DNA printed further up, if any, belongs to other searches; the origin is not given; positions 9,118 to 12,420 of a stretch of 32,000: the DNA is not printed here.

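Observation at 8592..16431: Tightly packed five-gene membrane block: SPase-I fusion, DUF1266-like, rhomboid, TM-anchored SF2 helicase, TPR-like anchor protein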

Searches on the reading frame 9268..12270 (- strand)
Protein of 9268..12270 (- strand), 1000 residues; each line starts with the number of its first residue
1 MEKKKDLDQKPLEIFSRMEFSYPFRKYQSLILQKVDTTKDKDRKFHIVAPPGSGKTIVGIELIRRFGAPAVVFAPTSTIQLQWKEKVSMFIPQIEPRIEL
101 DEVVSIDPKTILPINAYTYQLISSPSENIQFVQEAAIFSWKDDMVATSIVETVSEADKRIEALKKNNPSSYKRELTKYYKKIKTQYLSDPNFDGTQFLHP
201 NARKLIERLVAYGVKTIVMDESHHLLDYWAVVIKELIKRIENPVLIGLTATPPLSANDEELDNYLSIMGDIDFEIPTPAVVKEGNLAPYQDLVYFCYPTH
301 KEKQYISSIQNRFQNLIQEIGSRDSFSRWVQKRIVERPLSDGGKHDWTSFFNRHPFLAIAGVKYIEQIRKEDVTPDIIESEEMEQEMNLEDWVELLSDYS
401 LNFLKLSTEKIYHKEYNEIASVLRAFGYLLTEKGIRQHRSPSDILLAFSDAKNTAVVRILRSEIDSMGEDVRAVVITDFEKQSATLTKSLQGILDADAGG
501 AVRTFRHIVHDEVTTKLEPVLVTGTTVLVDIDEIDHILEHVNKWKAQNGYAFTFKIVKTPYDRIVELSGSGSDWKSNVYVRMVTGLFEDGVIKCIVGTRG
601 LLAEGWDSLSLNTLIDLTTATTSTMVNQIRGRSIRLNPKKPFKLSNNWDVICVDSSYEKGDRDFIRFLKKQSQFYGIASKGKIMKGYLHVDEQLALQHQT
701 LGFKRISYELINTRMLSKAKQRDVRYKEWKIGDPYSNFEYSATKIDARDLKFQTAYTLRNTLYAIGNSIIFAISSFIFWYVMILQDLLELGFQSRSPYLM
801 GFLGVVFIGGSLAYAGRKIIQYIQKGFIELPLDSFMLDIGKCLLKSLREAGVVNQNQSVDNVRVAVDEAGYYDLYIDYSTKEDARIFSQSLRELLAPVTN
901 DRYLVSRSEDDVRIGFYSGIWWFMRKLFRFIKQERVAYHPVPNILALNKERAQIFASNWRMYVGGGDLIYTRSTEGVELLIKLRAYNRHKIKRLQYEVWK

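Call 3: search_protein_families(library=pfam, proteins=[window:9268-12270:-], max_evalue=0.01)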
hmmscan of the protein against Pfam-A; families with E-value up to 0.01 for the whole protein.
window:9268-12270:- (1000 aa): 2 families
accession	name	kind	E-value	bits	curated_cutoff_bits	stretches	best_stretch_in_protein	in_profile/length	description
PF04851.21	ResIII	-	2.1e-15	57.4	22.5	1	23-253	3-163/164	Type III restriction enzyme, res subunit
PF00270.35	DEAD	-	3e-08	34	26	1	211-255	115-162/167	DEAD/DEAH box helicase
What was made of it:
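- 10306..12213 (-): G4 helicase core (aa 20-655): two RecA-like lobes with a helical insertion at about aa 300-470. ResIII/DEAD hits (call 3).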

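Call 4: search_protein_families(library=padloc, proteins=[window:9268-12270:-], max_evalue=0.01)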
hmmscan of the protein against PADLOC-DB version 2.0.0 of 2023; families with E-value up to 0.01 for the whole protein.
window:9268-12270:- (1000 aa): 4 families
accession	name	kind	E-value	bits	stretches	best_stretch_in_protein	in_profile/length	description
PDLC02707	PbeA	-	3.5e-07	27.2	1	200-335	367-496/672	PbeA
PDLC01439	typeIV_DinG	-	7.5e-05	19.6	1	20-86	12-78/575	CAS-IV-A; associated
PDLC02704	PbeA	-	0.00015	18.4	1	216-320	386-486/682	PbeA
PDLC03042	REase_I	-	0.00023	16.7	1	494-655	696-849/1170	Type I restriction enzyme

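Call 6: find_homologous_proteins(query=window:9268-12270:-, max_evalue=0.00001)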
Query window:9268-12270:- (1000 aa): 1822 proteins with E <= 0.00001 among 8000 candidates; the best 120 are listed.
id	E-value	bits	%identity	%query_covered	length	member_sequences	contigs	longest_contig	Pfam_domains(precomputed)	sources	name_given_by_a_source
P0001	0.0e+0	2262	100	100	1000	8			PF00270.36,PF04851.22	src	-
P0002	0.0e+0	1840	79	100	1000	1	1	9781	PF00270.36,PF04851.22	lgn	-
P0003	0.0e+0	1547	66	99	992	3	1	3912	PF00270.36,PF04851.22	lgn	-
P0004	0.0e+0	1521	65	99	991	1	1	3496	PF00270.36,PF04851.22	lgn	-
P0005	0.0e+0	1519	65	99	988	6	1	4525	PF00270.36,PF04851.22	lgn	-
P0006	0.0e+0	1506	65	99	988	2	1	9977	PF00270.36,PF04851.22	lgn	-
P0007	0.0e+0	1496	64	100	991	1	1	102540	PF00270.36,PF04851.22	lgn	-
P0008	0.0e+0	1466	64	99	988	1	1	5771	PF00270.36,PF04851.22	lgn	-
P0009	0.0e+0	1464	63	99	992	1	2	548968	PF00270.36,PF04851.22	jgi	jgi:superfamily II DNA or RNA helicase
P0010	0.0e+0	1452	63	98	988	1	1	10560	PF00270.36,PF04851.22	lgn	-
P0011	0.0e+0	1451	63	98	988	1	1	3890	PF00270.36,PF04851.22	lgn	-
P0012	0.0e+0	1435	62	99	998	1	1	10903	PF00270.36,PF04851.22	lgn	-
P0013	0.0e+0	1435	62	99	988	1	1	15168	PF00270.36,PF04851.22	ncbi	-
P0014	0.0e+0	1424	63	97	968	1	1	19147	PF00270.36,PF04851.22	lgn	-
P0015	0.0e+0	1424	61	99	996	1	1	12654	PF00270.36,PF04851.22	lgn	-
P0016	0.0e+0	1408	61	99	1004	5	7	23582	PF00270.36,PF04851.22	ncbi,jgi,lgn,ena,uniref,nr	ncbi:hypothetical protein COY32_06370 [candidate division WWE3 bacterium CG_4_10_14_0_2_um_filter_41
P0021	0.0e+0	1334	57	99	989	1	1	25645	PF00270.36,PF04851.22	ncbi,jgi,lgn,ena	-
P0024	0.0e+0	1309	57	99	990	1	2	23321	PF00270.36,PF04851.22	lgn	-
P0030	0.0e+0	1042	46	99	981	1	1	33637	PF00270.36,PF04851.22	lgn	-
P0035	4.2e-295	1000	47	99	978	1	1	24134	PF00270.36,PF04851.22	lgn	-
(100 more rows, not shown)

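Call 7: search_protein_families(library=ncbifam, proteins=[window:9268-12270:-], max_evalue=0.01)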
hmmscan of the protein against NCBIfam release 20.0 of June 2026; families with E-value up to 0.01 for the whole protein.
window:9268-12270:- (1000 aa): 1 family
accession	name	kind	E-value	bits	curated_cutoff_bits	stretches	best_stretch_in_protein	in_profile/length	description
NF045503.1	repair_heli_XPB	equivalog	4.5e-08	32.1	610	1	20-131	180-289/548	DNA repair helicase XPB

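Call 8: search_solved_structures(query=window:9268-12270:-, max_evalue=0.01)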
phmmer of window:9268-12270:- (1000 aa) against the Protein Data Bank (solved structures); distinct sequences matched with E-value up to 0.01: 6.
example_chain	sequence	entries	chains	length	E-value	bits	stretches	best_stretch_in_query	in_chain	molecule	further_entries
6p4f_A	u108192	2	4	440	3.8e-05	25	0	40-96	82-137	DNA-dependent ATPase XPBII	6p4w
5tnu_A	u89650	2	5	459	4.4e-05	24.8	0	40-96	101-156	DNA-dependent ATPase XPBII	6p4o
2fz4_A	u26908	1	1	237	0.00015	23.1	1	41-93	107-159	DNA repair protein RAD25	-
1wp9_A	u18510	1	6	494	0.00026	22.3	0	208-255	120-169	ATP-dependent RNA helicase, putative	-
6p66_A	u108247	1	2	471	0.00043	21.6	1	42-93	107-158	DNA repair protein RAD25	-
2fwr_A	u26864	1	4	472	0.00043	21.6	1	42-93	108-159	DNA repair protein RAD25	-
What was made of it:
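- On XPB (NF045503 equivalog): 32.1 against 610 bits; only the motif I region aligns (calls 7, 8).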
